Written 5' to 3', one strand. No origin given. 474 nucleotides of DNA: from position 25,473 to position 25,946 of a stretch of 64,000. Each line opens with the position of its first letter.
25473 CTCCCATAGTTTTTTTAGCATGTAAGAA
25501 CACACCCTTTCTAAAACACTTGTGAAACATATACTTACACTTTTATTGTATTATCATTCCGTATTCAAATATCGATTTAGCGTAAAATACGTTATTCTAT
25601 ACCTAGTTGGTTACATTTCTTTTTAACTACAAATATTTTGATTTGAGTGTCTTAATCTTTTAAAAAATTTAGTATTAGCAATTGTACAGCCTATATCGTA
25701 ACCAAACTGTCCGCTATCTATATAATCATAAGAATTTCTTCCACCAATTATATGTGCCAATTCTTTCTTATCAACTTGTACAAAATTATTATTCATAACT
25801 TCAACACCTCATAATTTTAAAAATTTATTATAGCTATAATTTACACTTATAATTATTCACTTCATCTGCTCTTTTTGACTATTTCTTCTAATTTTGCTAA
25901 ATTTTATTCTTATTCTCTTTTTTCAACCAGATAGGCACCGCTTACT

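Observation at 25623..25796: Unannotated third double-glycine-leader peptide upstream of the bacteriocin operon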

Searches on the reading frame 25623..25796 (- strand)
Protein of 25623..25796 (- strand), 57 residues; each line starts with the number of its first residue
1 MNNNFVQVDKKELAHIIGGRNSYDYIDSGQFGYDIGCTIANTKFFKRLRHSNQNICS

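Call 4: search_protein_families(library=pfam, proteins=[window:25623-25796:-], max_evalue=1)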
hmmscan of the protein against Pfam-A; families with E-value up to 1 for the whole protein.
window:25623-25796:- (57 aa): 2 families
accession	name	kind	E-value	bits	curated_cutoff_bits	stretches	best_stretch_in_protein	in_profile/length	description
PF03047.20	ComC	-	0.00048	20.3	20.4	1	3-26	8-31/31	COMC family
PF10439.15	Bacteriocin_IIc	-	0.065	13.7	27.1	1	4-27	3-30/59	Bacteriocin class II with double-glycine leader peptide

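Call 5: search_protein_families(library=ncbifam, proteins=[window:25623-25796:-], max_evalue=1)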
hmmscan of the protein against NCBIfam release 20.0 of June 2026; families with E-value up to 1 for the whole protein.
window:25623-25796:- (57 aa): 2 families
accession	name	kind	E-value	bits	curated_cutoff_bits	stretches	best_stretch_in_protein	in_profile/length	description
TIGR01847.1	bacteriocin_sig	domain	0.0077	16.8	15.7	1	7-19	3-15/15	bacteriocin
NF008384.0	PRK11179.1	equivalog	0.12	12.2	227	1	5-40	41-74/153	transcriptional regulator AsnC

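Call 30: find_homologous_proteins(query=window:25626-25796:-, max_evalue=10)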
Query seq(57 aa) (57 aa): 6 proteins with E <= 10 among 6 candidates.
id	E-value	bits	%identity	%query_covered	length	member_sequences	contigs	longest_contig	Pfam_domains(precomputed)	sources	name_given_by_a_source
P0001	1.1e-31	124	98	100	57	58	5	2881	-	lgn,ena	-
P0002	2.1e-31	123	98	100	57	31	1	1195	-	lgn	-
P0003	6.7e-20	87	84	100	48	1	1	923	-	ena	-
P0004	8.8e-18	81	92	68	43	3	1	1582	-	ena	-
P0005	3.5e-15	73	97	61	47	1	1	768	-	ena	-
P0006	3.2e-12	63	100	54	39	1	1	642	-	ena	-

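Call 31: search_dna_similar(query=window:25626-25796:-, collection=plasmids, mode=protein, max_evalue=10, max_rows=60)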
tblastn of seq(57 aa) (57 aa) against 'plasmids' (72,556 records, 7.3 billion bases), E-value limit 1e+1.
Records with a match: 25; places in all: 26; records where one place covers at least 80% of the query: 23.
Best place of each record, by identity: >=99% 13; 95-99% 9; 80-90% 1; <60% 2.
By first word of the organism name: Ligilactobacillus 23; Rhizobium 2.
By predicted mobility (MOB-suite, as given by PLSDB): non-mobilizable 14; mobilizable 11.
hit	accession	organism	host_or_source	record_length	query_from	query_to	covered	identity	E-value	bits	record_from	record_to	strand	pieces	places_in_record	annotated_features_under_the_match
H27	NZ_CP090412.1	Ligilactobacillus salivarius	Homo sapiens,culture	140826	1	57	100%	100.0%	2e-31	119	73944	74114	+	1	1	bacteriocin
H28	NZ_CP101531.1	Ligilactobacillus salivarius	Xinyang black-feather laying hens,mixed ...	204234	1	57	100%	100.0%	2e-31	119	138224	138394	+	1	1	bacteriocin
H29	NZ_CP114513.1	Ligilactobacillus salivarius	Meles meles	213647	1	57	100%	100.0%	2e-31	119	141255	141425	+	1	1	bacteriocin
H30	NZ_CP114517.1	Ligilactobacillus salivarius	Meles meles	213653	1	57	100%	100.0%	2e-31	119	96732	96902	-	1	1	bacteriocin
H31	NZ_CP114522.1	Ligilactobacillus salivarius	Meles meles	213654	1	57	100%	100.0%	2e-31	119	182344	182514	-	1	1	bacteriocin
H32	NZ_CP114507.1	Ligilactobacillus salivarius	Meles meles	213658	1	57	100%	100.0%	2e-31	119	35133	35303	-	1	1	bacteriocin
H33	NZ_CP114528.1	Ligilactobacillus salivarius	Meles meles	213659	1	57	100%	100.0%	2e-31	119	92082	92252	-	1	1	bacteriocin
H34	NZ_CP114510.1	Ligilactobacillus salivarius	Meles meles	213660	1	57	100%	100.0%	2e-31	119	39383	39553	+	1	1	bacteriocin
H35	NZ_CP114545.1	Ligilactobacillus salivarius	Meles meles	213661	1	57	100%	100.0%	2e-31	119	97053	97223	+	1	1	bacteriocin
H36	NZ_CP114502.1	Ligilactobacillus salivarius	Meles meles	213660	1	57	100%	100.0%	2e-31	119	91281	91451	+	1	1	bacteriocin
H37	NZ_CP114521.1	Ligilactobacillus salivarius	Meles meles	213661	1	57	100%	100.0%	2e-31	119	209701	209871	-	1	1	bacteriocin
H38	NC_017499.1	Ligilactobacillus salivarius CECT 5713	-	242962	1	57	100%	100.0%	2e-31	119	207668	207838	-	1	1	bacteriocin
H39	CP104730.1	Ligilactobacillus salivarius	swine,pure culture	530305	1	57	100%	100.0%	2e-31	119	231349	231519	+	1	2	bacteriocin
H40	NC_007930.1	Ligilactobacillus salivarius UCC118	-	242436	1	57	100%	98.2%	4e-31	119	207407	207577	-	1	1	bacteriocin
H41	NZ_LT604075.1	Ligilactobacillus salivarius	-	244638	1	57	100%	98.2%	4e-31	119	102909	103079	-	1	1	bacteriocin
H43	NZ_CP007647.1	Ligilactobacillus salivarius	swine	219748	1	57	100%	96.5%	1e-30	117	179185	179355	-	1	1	ComC/BlpC family leader-containing pheromone/bacteriocin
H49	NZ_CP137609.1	Ligilactobacillus salivarius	cell culture,the intestine of a broiler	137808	11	57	82%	89.4%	6e-22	93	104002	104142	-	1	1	none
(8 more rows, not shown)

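Call 34: get_annotated_region(hit=H38, flank=1500)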
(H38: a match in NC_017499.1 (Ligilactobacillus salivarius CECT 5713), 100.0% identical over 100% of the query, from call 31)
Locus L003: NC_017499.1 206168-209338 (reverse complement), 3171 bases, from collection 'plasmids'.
description: Ligilactobacillus salivarius CECT 5713 plasmid pHN3, complete sequence
organism: Ligilactobacillus salivarius CECT 5713 (NCBI taxid 712961)
taxonomy: Bacteria; Bacillota; Bacilli; Lactobacillales; Lactobacillaceae; Ligilactobacillus; Ligilactobacillus salivarius; Ligilactobacillus salivarius CECT 5713
host: -; source: -; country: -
typing (MOB-suite, as given by PLSDB): mobilizable; replicon rep_cluster_1685; relaxase MOBP
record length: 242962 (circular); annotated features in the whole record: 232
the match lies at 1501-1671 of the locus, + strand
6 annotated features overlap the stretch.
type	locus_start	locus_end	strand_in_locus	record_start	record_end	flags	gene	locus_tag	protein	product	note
CDS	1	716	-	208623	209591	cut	-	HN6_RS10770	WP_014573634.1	thioredoxin family protein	-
CDS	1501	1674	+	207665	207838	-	-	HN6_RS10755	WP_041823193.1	bacteriocin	-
CDS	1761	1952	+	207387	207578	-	-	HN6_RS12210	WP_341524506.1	bacteriocin-like prepeptide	-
CDS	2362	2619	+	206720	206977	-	-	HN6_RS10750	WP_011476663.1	bacteriocin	-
CDS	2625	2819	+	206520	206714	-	-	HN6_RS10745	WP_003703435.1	Blp family class II bacteriocin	GO:0042742 - defense response to bacterium [Evidence IEA]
CDS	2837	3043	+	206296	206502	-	-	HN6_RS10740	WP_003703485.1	Blp family class II bacteriocin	GO:0042742 - defense response to bacterium [Evidence IEA]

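Call 35: get_annotated_region(hit=H43, flank=1500)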
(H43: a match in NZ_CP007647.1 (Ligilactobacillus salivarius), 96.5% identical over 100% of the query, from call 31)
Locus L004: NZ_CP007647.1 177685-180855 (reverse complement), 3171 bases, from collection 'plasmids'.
description: Ligilactobacillus salivarius strain JCM1046 plasmid pMP1046A, complete sequence
organism: Ligilactobacillus salivarius (NCBI taxid 1624)
taxonomy: Bacteria; Bacillota; Bacilli; Lactobacillales; Lactobacillaceae; Ligilactobacillus; Ligilactobacillus salivarius
host: -; source: swine; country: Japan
typing (MOB-suite, as given by PLSDB): mobilizable; replicon rep_cluster_1685; relaxase MOBP
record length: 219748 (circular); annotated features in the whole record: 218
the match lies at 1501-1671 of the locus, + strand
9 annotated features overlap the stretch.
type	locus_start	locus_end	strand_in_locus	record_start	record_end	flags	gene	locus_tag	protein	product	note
CDS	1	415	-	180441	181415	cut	-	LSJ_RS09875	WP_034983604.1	thioredoxin family protein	-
CDS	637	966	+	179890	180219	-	-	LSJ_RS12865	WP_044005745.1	hypothetical protein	-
CDS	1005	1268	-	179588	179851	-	-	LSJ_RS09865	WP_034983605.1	hypothetical protein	-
CDS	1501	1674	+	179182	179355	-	-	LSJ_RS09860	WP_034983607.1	ComC/BlpC family leader-containing pheromone/bacteriocin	-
CDS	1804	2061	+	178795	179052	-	-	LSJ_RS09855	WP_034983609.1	bacteriocin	-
CDS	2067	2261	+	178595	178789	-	-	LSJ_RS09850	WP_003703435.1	Blp family class II bacteriocin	GO:0042742 - defense response to bacterium [Evidence IEA]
CDS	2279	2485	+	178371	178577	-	-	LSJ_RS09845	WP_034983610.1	Blp family class II bacteriocin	GO:0042742 - defense response to bacterium [Evidence IEA]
CDS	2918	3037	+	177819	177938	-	-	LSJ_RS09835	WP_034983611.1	induction peptide AbpIP family protein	-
CDS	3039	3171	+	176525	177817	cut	-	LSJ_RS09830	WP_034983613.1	GHKL domain-containing protein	-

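Call 36: get_annotated_region(hit=H49, flank=1500)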
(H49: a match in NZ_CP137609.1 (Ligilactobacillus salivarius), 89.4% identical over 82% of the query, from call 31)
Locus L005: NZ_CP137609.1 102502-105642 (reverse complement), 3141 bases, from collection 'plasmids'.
description: Ligilactobacillus salivarius strain C2-1 plasmid p1, complete sequence
organism: Ligilactobacillus salivarius (NCBI taxid 1624)
taxonomy: Bacteria; Bacillota; Bacilli; Lactobacillales; Lactobacillaceae; Ligilactobacillus; Ligilactobacillus salivarius
host: -; source: cell culture,the intestine of a broiler; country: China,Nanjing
typing (MOB-suite, as given by PLSDB): non-mobilizable; replicon rep_cluster_1685
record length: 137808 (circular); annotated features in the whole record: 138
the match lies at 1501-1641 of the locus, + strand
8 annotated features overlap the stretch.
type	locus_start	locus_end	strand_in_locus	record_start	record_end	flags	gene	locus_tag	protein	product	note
CDS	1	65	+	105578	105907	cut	-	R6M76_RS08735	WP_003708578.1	hypothetical protein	-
CDS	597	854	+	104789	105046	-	-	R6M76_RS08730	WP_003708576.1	hypothetical protein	-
CDS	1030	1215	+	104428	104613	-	-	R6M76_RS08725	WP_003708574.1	hypothetical protein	-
CDS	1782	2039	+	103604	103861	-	-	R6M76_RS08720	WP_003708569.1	hypothetical protein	-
CDS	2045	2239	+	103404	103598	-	-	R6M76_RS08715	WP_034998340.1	Blp family class II bacteriocin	GO:0042742 - defense response to bacterium [Evidence IEA]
CDS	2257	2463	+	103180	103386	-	-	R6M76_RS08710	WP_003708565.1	Blp family class II bacteriocin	GO:0042742 - defense response to bacterium [Evidence IEA]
CDS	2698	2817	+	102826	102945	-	-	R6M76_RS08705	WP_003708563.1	induction peptide AbpIP family protein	-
CDS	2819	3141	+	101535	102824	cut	-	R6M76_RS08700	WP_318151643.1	GHKL domain-containing protein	-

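Call 37: get_annotated_region(hit=H39, flank=1500)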
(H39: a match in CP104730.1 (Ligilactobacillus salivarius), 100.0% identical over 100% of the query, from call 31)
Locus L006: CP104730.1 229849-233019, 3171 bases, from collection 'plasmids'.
description: Ligilactobacillus salivarius strain H1 plasmid unnamed1, complete sequence
organism: Ligilactobacillus salivarius (NCBI taxid 1624)
taxonomy: Bacteria; Bacillota; Bacilli; Lactobacillales; Lactobacillaceae; Ligilactobacillus; Ligilactobacillus salivarius
host: -; source: swine,pure culture; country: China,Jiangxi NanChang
typing (MOB-suite, as given by PLSDB): mobilizable; replicon rep_cluster_1685; relaxase MOBP
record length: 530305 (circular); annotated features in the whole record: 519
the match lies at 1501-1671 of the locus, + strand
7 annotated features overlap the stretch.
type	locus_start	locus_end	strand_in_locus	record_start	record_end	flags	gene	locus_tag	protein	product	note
CDS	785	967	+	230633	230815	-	-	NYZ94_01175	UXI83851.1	hypothetical protein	-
CDS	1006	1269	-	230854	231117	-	-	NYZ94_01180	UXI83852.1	hypothetical protein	-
CDS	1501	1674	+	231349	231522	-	-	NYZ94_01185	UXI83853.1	bacteriocin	-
CDS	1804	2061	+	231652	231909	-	-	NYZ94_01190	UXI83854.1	bacteriocin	-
CDS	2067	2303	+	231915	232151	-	-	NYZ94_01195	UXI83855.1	bacteriocin class II family protein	-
CDS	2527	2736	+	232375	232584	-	-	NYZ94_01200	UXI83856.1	Blp family class II bacteriocin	-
CDS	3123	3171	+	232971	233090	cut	-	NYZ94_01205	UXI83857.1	bacteriocin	-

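Call 38: get_annotated_region(hit=H29, flank=1500)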
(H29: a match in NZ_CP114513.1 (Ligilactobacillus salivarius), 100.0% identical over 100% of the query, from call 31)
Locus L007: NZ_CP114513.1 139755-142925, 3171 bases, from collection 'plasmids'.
description: Ligilactobacillus salivarius strain S39 plasmid unnamed1, complete sequence
organism: Ligilactobacillus salivarius (NCBI taxid 1624)
taxonomy: Bacteria; Bacillota; Bacilli; Lactobacillales; Lactobacillaceae; Ligilactobacillus; Ligilactobacillus salivarius
host: -; source: Meles meles; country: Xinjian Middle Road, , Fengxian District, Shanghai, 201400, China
typing (MOB-suite, as given by PLSDB): non-mobilizable; replicon rep_cluster_1685
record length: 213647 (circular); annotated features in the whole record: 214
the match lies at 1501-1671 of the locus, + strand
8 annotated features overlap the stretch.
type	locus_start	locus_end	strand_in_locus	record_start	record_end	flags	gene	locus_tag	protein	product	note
CDS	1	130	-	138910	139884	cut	-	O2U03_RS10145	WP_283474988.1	thioredoxin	-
CDS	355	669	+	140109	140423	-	-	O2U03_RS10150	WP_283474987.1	hypothetical protein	-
CDS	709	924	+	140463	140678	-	-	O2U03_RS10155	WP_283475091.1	ComC/BlpC family peptide pheromone/bacteriocin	-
CDS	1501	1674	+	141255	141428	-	-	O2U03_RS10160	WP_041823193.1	bacteriocin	-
CDS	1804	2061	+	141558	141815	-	-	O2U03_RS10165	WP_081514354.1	bacteriocin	-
CDS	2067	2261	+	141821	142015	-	-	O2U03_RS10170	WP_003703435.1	Blp family class II bacteriocin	GO:0042742 - defense response to bacterium [Evidence IEA]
CDS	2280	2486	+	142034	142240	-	-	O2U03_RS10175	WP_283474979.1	Blp family class II bacteriocin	GO:0042742 - defense response to bacterium [Evidence IEA]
CDS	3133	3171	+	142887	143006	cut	-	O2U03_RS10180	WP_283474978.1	induction peptide AbpIP family protein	-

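Call 39: get_annotated_region(hit=H28, flank=1500)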
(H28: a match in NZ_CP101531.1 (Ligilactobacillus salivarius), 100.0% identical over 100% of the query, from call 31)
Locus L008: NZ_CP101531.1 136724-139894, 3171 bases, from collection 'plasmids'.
description: Ligilactobacillus salivarius strain SNK-6 plasmid p1, complete sequence
organism: Ligilactobacillus salivarius (NCBI taxid 1624)
taxonomy: Bacteria; Bacillota; Bacilli; Lactobacillales; Lactobacillaceae; Ligilactobacillus; Ligilactobacillus salivarius
host: -; source: Xinyang black-feather laying hens,mixed culture,ileum; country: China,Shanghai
typing (MOB-suite, as given by PLSDB): mobilizable; replicon rep_cluster_1685; relaxase MOBP
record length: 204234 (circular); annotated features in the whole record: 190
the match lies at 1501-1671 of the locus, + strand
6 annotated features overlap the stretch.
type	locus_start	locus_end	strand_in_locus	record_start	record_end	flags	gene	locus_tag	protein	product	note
CDS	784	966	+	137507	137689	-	-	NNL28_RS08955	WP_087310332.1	hypothetical protein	-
CDS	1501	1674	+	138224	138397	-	-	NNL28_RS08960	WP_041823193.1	bacteriocin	-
CDS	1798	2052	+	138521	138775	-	-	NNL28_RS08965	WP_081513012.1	bacteriocin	-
CDS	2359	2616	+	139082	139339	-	-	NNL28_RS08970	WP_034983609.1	bacteriocin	-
CDS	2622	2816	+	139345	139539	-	-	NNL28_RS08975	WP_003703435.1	Blp family class II bacteriocin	GO:0042742 - defense response to bacterium [Evidence IEA]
CDS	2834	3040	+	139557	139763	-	-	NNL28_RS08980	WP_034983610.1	Blp family class II bacteriocin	GO:0042742 - defense response to bacterium [Evidence IEA]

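Call 58: search_solved_structures(query=window:25626-25796:-, max_evalue=10, show_alignments=2)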
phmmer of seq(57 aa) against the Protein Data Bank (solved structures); distinct sequences matched with E-value up to 10: 0.

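Call 62: predict_structure(protein=window:25626-25796:-)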
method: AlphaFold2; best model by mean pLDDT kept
length: 57 residues; sequences in the alignment: 1
mean_pLDDT: 77.5   pTM: 0.52
mean pLDDT of the five models: 77.5, 54.7, 49.8, 47.2, 46.9
residues with pLDDT >= 90: 0; 70-90: 47; 50-70: 7; < 50: 3
segments of 3 or more residues with pLDDT < 50: 1-3
pLDDT, mean of each block of 10 residues (from residue 1): 65 72 79 87 87 74
secondary structure, 60 per line:
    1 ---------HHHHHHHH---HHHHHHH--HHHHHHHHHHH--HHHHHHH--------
elements in order: H10-17 H21-27 H30-40 H43-49

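Call 64: fold_search(model_id=the predicted structure, library=pdb)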
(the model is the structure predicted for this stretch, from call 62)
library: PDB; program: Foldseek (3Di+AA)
matches with E <= 10: 0; with E <= 0.001: 0
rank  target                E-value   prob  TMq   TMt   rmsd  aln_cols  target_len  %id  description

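Call 71: list_cluster_members(proteins=[window:25626-25796:-, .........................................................])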
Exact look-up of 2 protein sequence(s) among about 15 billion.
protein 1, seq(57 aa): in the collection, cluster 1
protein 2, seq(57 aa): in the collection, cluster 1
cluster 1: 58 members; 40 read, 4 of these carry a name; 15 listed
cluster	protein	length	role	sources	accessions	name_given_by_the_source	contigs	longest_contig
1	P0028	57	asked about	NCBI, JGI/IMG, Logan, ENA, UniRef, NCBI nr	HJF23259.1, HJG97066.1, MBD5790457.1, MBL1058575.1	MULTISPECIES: bacteriocin [Bacilli] | bacteriocin-like protein | Bacteriocin n=2 Tax=Bacillota TaxID=1239 RepID=A0A1V9QM95_9LACO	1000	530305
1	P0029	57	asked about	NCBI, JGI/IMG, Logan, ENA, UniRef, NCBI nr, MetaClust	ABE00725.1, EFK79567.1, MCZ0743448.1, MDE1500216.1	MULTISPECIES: bacteriocin [Ligilactobacillus] | bacteriocin-like protein | Nonfunctional salvaricin B n=2 Tax=Ligilactobacillus salivarius TaxID=1624 ...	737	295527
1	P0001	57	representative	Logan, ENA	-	-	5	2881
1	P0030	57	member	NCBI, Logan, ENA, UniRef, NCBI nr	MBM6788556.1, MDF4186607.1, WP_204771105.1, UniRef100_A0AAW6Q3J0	bacteriocin-type signal sequence [Ligilactobacillus salivarius] | Bacteriocin-type signal sequence n=1 Tax=Ligilactobacillus salivarius TaxID=1624 ...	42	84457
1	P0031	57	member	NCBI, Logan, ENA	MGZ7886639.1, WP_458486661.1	bacteriocin-type signal sequence [Ligilactobacillus salivarius]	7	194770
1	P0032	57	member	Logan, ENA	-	-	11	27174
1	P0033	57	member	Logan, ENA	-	-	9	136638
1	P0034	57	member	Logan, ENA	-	-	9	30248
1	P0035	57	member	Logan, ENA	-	-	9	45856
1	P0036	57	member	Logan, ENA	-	-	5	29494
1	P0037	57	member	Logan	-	-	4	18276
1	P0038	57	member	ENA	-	-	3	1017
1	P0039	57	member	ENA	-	-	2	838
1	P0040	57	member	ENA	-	-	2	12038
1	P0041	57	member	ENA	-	-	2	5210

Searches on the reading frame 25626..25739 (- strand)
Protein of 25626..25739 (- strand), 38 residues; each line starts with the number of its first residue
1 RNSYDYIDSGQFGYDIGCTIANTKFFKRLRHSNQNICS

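Call 43: search_protein_representatives(protein=window:25626-25739:-)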
Query: 38 residues. Proteins with E-value up to 0.001 (for the whole library): 1; up to 1e-10: 1; up to 1e-30: 0. The best 1 are listed.
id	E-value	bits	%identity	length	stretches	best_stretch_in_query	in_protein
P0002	1.4e-18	79.7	97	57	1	1-38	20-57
